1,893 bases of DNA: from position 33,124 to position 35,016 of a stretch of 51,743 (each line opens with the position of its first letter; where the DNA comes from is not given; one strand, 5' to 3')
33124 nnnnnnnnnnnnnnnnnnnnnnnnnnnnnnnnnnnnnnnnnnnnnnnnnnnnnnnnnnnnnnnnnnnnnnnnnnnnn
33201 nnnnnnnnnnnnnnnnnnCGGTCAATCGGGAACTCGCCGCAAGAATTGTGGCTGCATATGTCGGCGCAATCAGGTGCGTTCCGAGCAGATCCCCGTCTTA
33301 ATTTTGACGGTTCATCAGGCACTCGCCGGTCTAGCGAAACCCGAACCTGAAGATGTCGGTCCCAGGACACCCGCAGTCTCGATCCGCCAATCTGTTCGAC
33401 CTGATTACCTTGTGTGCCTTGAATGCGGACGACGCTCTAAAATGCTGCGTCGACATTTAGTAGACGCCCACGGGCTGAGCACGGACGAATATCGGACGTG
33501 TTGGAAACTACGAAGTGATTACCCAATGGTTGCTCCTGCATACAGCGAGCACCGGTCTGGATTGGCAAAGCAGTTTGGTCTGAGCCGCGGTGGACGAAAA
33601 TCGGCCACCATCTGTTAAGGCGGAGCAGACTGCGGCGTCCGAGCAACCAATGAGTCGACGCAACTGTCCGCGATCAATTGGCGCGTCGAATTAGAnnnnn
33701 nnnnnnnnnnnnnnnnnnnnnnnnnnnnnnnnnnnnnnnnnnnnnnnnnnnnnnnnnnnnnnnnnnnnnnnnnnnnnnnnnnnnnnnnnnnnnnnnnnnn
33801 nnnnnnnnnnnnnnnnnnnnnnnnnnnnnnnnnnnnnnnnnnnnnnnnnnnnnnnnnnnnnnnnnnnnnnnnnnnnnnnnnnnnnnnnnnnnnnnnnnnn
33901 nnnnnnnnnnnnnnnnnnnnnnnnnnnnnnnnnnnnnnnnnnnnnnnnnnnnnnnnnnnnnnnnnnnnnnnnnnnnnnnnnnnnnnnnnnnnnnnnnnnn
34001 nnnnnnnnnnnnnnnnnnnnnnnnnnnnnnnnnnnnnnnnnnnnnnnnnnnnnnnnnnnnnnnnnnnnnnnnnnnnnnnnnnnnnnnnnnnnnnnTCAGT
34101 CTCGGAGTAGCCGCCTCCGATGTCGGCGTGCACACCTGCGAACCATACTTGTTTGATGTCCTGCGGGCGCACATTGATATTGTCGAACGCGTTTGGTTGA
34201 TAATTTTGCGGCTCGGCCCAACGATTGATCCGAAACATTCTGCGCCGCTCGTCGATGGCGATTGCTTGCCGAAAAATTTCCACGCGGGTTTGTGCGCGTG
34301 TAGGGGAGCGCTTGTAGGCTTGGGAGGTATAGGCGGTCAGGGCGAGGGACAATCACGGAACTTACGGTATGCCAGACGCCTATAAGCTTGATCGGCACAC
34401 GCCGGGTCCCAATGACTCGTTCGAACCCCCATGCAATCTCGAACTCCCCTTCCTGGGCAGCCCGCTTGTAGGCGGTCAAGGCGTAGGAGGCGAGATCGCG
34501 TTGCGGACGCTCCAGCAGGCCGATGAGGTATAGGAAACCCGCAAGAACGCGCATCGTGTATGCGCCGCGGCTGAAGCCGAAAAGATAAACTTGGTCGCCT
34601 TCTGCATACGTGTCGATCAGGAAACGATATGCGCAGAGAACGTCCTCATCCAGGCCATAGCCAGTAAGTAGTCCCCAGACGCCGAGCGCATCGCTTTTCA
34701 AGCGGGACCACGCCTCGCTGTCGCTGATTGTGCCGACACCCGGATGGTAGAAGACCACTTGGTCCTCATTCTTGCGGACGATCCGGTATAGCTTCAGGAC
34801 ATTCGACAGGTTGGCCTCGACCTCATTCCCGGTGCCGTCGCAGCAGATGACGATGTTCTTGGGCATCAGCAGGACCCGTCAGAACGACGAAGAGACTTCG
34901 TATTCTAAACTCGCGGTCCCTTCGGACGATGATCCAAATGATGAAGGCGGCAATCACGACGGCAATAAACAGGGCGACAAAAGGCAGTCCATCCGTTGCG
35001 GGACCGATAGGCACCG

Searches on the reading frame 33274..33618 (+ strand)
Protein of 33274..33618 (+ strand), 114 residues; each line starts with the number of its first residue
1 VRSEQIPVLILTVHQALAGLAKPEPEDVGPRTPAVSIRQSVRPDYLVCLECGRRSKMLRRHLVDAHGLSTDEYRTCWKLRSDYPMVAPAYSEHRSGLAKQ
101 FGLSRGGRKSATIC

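Call 17: search_protein_families(library=pfam, proteins=[window:33274-33618:+], max_evalue=0.01)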
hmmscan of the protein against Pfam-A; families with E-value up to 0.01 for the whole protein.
window:33274-33618:+ (114 aa): 1 family
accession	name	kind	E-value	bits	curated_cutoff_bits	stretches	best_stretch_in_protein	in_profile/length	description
PF05443.17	ROS_MUCR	-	2.5e-35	121.6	25.4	1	1-103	19-122/123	ROS/MUCR transcriptional regulator protein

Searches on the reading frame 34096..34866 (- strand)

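Call 17: search_protein_families(library=pfam, proteins=[window:34096-34866:-], max_evalue=0.01)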
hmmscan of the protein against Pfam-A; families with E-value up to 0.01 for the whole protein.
window:34096-34866:- (256 aa): 1 family
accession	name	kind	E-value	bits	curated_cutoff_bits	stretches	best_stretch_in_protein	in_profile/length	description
PF09994.14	T6SS_Tle1-like_cat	-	1.5e-48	166.1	27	1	3-193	1-208/287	T6SS, Phospholipase effector Tle1-like, catalytic domain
